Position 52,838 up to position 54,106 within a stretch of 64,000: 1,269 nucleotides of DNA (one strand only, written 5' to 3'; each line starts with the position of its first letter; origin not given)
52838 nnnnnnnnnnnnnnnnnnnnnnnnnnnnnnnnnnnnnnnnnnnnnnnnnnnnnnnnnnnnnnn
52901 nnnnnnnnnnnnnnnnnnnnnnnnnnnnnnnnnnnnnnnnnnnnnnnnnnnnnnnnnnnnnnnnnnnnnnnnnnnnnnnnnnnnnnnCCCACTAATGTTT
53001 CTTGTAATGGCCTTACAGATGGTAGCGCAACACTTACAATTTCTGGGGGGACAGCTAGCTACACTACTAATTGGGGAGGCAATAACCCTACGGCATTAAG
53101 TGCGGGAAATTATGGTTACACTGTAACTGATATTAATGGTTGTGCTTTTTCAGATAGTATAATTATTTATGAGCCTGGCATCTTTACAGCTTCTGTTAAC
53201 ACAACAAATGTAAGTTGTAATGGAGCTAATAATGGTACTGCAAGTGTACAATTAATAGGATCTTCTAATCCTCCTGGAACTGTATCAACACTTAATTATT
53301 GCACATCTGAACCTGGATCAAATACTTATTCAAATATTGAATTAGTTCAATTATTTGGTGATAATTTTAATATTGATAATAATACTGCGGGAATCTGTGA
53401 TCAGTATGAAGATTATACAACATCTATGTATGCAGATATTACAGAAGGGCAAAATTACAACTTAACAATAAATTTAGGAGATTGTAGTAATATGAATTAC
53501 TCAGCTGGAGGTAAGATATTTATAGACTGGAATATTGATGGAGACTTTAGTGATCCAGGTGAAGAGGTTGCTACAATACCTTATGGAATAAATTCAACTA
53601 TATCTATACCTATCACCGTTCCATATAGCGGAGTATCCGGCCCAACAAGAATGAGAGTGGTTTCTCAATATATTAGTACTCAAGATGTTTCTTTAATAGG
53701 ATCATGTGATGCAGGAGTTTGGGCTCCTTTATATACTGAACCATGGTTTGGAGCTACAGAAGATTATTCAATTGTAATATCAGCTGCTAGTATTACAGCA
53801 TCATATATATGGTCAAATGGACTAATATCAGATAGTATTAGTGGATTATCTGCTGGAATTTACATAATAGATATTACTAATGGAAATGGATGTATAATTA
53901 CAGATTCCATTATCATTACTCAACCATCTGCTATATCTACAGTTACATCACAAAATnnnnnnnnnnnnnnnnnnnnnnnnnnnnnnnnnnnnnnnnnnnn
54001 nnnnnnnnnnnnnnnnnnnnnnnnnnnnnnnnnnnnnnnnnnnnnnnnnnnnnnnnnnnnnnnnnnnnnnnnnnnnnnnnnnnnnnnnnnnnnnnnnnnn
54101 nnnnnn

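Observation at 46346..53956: Different ligand-binding 'heads' grafted onto an identical stalk: Cys-rich module versus L-type lectin domain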

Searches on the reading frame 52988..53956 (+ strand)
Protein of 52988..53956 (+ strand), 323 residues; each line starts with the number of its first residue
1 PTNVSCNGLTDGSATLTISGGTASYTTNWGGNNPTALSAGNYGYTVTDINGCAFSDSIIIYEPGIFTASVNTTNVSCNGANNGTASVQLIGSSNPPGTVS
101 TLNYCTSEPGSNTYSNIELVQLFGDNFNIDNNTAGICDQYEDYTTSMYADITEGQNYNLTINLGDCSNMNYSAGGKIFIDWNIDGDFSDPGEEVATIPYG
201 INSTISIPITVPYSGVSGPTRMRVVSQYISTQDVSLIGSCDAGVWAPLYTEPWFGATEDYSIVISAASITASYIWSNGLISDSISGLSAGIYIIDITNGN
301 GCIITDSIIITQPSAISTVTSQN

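Call 36: find_related_loci(query=A2, collection=genome_contigs, flank=10000)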
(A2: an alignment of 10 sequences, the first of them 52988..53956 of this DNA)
Query A2 (323 aa) in genome_contigs; peptide patterns used: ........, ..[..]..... (x = any residue, [..] = any of these).
309 stretches matched a pattern; 292 encode a relative of the query (tblastn E <= 1e-3); the best 80 are kept; 73 distinct loci.
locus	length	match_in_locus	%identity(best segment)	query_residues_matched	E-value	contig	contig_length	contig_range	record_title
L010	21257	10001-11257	68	2-322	5e-148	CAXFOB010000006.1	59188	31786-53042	MAG TPA_asm: uncultured Flavobacteriales bacterium isolate ERR599123_concoct_23 genome assembly, contig: ERZ843936.14817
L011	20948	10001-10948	73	1-317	1e-147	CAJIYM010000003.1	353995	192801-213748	MAG: uncultured Flavobacteriales bacterium isolate FRAM18_bin188 genome assembly, contig: FRAM18_bin188-3, whole genome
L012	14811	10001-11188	74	1-317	3e-145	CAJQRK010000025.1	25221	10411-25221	MAG: uncultured Flavobacteriales bacterium isolate RIS_SAG_09 genome assembly, contig: c_000000000675, whole genome shot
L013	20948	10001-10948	71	1-317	7e-146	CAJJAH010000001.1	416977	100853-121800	MAG: Cryomorphaceae bacterium BACL11 MAG-121001-bin54 isolate FRAM18_bin189 genome assembly, contig: FRAM18_bin189-1, wh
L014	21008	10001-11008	67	6-317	5e-143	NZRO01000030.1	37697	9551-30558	MAG: Flavobacteriales bacterium isolate EAC33 53600, whole genome shotgun sequence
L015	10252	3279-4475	70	2-323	5e-137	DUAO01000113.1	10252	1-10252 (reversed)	MAG TPA_asm: Flavobacteriales bacterium isolate UWMA-0277 NODE_8531_length_10252_cov_0.212548, whole genome shotgun sequ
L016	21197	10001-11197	67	1-319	4e-136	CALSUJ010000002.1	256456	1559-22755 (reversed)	MAG: uncultured Flavobacteriales bacterium isolate Z_MB123_1 genome assembly, contig: contig_9386_Z_MB123, whole genome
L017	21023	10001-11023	68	2-313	2e-133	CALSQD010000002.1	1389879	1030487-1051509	MAG: uncultured Flavobacteriales bacterium isolate AC_MB403 genome assembly, contig: contig_28428_AC_MB403, whole genome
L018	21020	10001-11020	59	2-322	8e-121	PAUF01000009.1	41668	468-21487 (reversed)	MAG: Flavobacteriales bacterium isolate SAT152 79719, whole genome shotgun sequence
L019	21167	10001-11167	61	2-316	4e-117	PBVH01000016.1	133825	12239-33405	MAG: Flavobacteriales bacterium isolate RS431 54283, whole genome shotgun sequence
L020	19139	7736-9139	58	3-322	3e-116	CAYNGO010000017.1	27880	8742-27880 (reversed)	MAG TPA_asm: uncultured Weeksellaceae bacterium isolate binchicken_co394_22 genome assembly, contig: NODE_559_length_278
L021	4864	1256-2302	57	2-323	8e-116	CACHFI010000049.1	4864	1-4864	uncultured Bacteroidetes bacterium isolate AG-426-M23 genome assembly, contig: AG-426-M23_NODE_50, whole genome shotgun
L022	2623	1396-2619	57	2-316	7e-119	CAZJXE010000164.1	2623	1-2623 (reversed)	MAG TPA_asm: uncultured Weeksellaceae bacterium isolate binchicken_co222_177 genome assembly, contig: NODE_40130_length_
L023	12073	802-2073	56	2-316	3e-112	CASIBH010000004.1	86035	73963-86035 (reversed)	MAG: uncultured Flavobacteriales bacterium isolate FRAM_WSC20_S10_SRF_bin_51_1 genome assembly, contig: FRAM_WSC20_S10_S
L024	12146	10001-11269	57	2-316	6e-111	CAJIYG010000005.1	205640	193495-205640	MAG: uncultured Flavobacteriales bacterium isolate FRAM18_bin220 genome assembly, contig: FRAM18_bin220-5, whole genome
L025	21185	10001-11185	56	2-323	8e-110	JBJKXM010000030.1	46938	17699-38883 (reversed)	MAG: Flavobacteriales bacterium isolate LRMED-067 Flavobacteriales-LRMED-067-C1852, whole genome shotgun sequence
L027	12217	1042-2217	59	2-316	3e-106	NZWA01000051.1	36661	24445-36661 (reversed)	MAG: Flavobacteriales bacterium isolate NAT55 33300, whole genome shotgun sequence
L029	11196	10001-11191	53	3-323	2e-94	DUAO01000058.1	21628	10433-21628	MAG TPA_asm: Flavobacteriales bacterium isolate UWMA-0277 NODE_3296_length_21628_cov_0.260672, whole genome shotgun sequ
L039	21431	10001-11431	48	2-316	3e-70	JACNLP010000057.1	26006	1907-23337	MAG: Flavobacteriales bacterium isolate NIOZ-UU86 NIOZ-UU_NODE_2170_length_26006_cov_18.5703, whole genome shotgun seque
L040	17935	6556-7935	46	3-318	1e-69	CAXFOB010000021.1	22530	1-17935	MAG TPA_asm: uncultured Flavobacteriales bacterium isolate ERR599123_concoct_23 genome assembly, contig: ERZ843936.49970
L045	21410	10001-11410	44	2-322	3e-65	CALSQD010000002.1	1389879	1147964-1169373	MAG: uncultured Flavobacteriales bacterium isolate AC_MB403 genome assembly, contig: contig_28428_AC_MB403, whole genome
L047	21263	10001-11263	42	3-316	2e-63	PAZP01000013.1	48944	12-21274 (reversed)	MAG: Flavobacteriales bacterium isolate SP71 126495, whole genome shotgun sequence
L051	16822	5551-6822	43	2-321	5e-56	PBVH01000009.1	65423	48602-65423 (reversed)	MAG: Flavobacteriales bacterium isolate RS431 52850, whole genome shotgun sequence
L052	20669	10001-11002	41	5-323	2e-55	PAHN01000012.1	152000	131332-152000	MAG: Flavobacteriales bacterium isolate NAT179 52493, whole genome shotgun sequence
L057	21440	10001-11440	43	2-316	5e-55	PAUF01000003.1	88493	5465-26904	MAG: Flavobacteriales bacterium isolate SAT152 35640, whole genome shotgun sequence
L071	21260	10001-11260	44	2-316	2e-72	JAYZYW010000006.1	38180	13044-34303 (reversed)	MAG: Bacteroidota bacterium isolate XB_MAG62 DB_MAG62_0006, whole genome shotgun sequence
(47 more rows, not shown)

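Call 61: search_protein_families(library=pfam, proteins=[L039:8213-10312:+, L040:5047-6846:+, L045:8456-10315:+, L047:8372-10321:+, L051:3613-5832:+, L057:8969-10798:+, L029:8471-10525:+, L027:574-1300:+, L052:8717-11530:+, L010:8759-9520:+], max_evalue=0.001)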
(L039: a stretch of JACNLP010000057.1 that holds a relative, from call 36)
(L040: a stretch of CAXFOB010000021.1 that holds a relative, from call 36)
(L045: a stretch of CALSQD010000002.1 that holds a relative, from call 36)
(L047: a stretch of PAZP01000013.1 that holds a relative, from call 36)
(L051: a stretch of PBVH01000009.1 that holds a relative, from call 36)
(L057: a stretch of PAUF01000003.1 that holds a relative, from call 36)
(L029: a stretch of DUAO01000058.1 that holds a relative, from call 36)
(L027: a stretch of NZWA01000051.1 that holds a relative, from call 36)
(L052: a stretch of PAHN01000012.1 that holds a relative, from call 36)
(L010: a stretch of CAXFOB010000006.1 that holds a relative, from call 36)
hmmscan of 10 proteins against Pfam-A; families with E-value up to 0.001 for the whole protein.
L039:8213-10312:+ (700 aa): 2 families
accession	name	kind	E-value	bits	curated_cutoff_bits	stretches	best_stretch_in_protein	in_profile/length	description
PF13573.12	SprB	-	5.9e-23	80.7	28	3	124-158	3-37/37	SprB repeat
PF23585.1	DUF7137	-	2.9e-07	30.7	27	0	608-649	55-98/137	Domain of unknown function (DUF7137)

L040:5047-6846:+ (600 aa): 3 families
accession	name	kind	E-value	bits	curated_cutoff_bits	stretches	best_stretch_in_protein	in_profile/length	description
PF13573.12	SprB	-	7e-28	96.4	28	4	118-151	4-37/37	SprB repeat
PF00041.27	fn3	-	7.2e-07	29.8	25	1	21-92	2-68/84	Fibronectin type III domain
PF16656.11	Pur_ac_phosph_N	-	1.7e-05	25.7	30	1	22-106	3-93/93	Purple acid Phosphatase, N-terminal domain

L045:8456-10315:+ (620 aa): 4 families
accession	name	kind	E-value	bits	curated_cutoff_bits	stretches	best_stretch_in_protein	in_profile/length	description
PF13573.12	SprB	-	1.3e-18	66.7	28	3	360-387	7-34/37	SprB repeat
PF00041.27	fn3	-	8.6e-08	32.7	25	1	22-92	2-67/84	Fibronectin type III domain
PF16656.11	Pur_ac_phosph_N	-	1.9e-05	25.6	30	1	24-105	2-93/93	Purple acid Phosphatase, N-terminal domain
PF23585.1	DUF7137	-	3.6e-05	23.9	27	0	361-410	48-97/137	Domain of unknown function (DUF7137)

L047:8372-10321:+ (650 aa): 2 families
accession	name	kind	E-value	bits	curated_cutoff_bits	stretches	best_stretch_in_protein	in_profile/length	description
PF13573.12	SprB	-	7.2e-24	83.6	28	3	384-419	2-37/37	SprB repeat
PF00127.26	Copper-bind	-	2.9e-10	40.9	21.2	1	38-115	14-98/99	Copper binding proteins, plastocyanin/azurin family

L051:3613-5832:+ (740 aa): 6 families
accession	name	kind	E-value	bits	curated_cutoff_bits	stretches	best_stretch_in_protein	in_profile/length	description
PF13573.12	SprB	-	8.3e-14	51.4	28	1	554-586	2-34/37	SprB repeat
PF00059.27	Lectin_C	-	6.5e-09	36.9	22.6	1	195-284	3-94/107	Lectin C-type domain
PF00041.27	fn3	-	8.6e-06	26.3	25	1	88-163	4-72/84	Fibronectin type III domain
PF16656.11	Pur_ac_phosph_N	-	2.3e-05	25.3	30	1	87-166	3-84/93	Purple acid Phosphatase, N-terminal domain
PF23585.1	DUF7137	-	8.6e-05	22.7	27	0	652-693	58-101/137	Domain of unknown function (DUF7137)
PF25059.1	FN3_DSCAM-DSCAML_C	-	0.00034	21.3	39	1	102-159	11-64/89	DSCAM/DSCAML C-terminal Fn3-like domain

L057:8969-10798:+ (610 aa): 4 families
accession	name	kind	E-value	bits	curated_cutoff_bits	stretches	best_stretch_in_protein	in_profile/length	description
PF13573.12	SprB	-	3.6e-24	84.5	28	4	344-375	6-37/37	SprB repeat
PF00041.27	fn3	-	3.2e-08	34.1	25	1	19-93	4-71/84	Fibronectin type III domain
PF16656.11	Pur_ac_phosph_N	-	3.3e-07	31.2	30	1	18-104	3-93/93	Purple acid Phosphatase, N-terminal domain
PF25059.1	FN3_DSCAM-DSCAML_C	-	2.7e-05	24.9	39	1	34-104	12-79/89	DSCAM/DSCAML C-terminal Fn3-like domain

L029:8471-10525:+ (685 aa): 1 family
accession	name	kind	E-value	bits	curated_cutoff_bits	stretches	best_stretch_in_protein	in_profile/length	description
PF13573.12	SprB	-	1.1e-16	60.6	28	2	507-542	2-37/37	SprB repeat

L027:574-1300:+ (242 aa): 1 family
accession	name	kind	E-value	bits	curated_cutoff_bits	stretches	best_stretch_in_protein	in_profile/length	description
PF13573.12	SprB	-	6.9e-09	35.6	28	1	212-238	1-27/37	SprB repeat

L052:8717-11530:+ (938 aa): 3 families
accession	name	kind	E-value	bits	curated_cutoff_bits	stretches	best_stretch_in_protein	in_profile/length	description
PF18483.9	Lectin_L-type_dom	-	3.6e-48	164.7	78.3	1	62-267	5-215/215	Legume lectin beta-barrel domain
PF20009.4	GEVED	-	4e-11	44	24.4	1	613-702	2-77/78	GEVED domain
PF19081.6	Ig_7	-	1.3e-05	25.8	27.3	1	761-834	8-84/84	Ig-like domain CHU_C associated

L010:8759-9520:+ (254 aa): 0 families
